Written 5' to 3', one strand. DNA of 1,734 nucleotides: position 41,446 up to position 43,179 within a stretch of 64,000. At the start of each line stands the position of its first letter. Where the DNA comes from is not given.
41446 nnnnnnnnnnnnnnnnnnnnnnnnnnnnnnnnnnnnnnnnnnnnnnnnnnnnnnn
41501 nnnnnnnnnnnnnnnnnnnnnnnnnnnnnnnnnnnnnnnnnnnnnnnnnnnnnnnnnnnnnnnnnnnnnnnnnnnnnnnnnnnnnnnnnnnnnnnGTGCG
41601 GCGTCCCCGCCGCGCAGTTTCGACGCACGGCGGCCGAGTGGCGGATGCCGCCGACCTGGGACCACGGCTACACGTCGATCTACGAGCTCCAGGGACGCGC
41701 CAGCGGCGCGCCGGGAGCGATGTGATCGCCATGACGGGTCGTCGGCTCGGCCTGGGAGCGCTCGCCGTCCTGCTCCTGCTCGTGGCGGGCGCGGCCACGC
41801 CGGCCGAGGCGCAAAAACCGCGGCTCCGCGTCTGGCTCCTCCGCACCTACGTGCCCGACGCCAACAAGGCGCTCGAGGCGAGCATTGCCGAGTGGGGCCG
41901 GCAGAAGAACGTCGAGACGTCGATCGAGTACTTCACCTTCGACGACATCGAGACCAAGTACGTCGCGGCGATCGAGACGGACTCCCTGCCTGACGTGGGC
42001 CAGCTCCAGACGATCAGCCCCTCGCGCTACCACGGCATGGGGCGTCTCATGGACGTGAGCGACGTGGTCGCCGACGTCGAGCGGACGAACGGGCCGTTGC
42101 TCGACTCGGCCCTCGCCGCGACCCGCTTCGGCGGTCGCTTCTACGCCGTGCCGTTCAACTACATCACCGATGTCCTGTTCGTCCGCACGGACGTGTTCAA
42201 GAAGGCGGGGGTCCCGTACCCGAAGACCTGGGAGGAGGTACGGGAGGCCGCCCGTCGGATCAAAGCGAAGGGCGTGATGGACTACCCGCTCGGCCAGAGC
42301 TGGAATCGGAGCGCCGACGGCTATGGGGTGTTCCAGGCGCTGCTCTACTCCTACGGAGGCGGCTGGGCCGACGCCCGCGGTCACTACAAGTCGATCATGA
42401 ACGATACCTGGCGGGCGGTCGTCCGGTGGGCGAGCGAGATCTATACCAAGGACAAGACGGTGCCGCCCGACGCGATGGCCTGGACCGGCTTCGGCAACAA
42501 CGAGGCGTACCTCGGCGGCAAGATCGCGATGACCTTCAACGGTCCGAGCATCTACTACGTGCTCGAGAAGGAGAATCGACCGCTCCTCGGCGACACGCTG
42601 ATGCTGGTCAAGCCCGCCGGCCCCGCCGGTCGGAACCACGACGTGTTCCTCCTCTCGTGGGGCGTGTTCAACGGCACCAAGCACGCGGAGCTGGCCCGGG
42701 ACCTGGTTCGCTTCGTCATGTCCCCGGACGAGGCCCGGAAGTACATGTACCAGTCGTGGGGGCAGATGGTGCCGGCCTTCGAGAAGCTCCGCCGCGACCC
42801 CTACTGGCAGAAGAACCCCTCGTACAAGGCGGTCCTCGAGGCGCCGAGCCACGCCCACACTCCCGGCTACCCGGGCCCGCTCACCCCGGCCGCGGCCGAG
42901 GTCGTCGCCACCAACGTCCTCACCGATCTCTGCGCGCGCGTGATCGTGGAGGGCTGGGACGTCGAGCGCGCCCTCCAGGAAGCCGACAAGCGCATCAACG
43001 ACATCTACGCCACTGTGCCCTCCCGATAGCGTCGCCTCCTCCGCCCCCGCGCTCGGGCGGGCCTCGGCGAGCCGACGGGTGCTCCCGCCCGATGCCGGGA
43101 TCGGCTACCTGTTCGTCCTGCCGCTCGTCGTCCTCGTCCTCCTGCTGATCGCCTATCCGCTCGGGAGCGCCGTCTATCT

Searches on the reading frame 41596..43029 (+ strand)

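Call 51: search_protein_families(library=pfam, proteins=[window:41596-43029:+], max_evalue=0.001)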
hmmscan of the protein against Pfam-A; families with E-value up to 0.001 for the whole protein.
window:41596-43029:+ (477 aa): 2 families
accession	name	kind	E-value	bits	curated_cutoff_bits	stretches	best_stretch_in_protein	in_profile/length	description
PF13416.11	SBP_bac_8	-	2.7e-33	116.4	27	1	98-411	4-278/279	Bacterial extracellular solute-binding protein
PF01547.30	SBP_bac_1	-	1.4e-31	111.1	26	1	90-379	7-305/307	Bacterial extracellular solute-binding protein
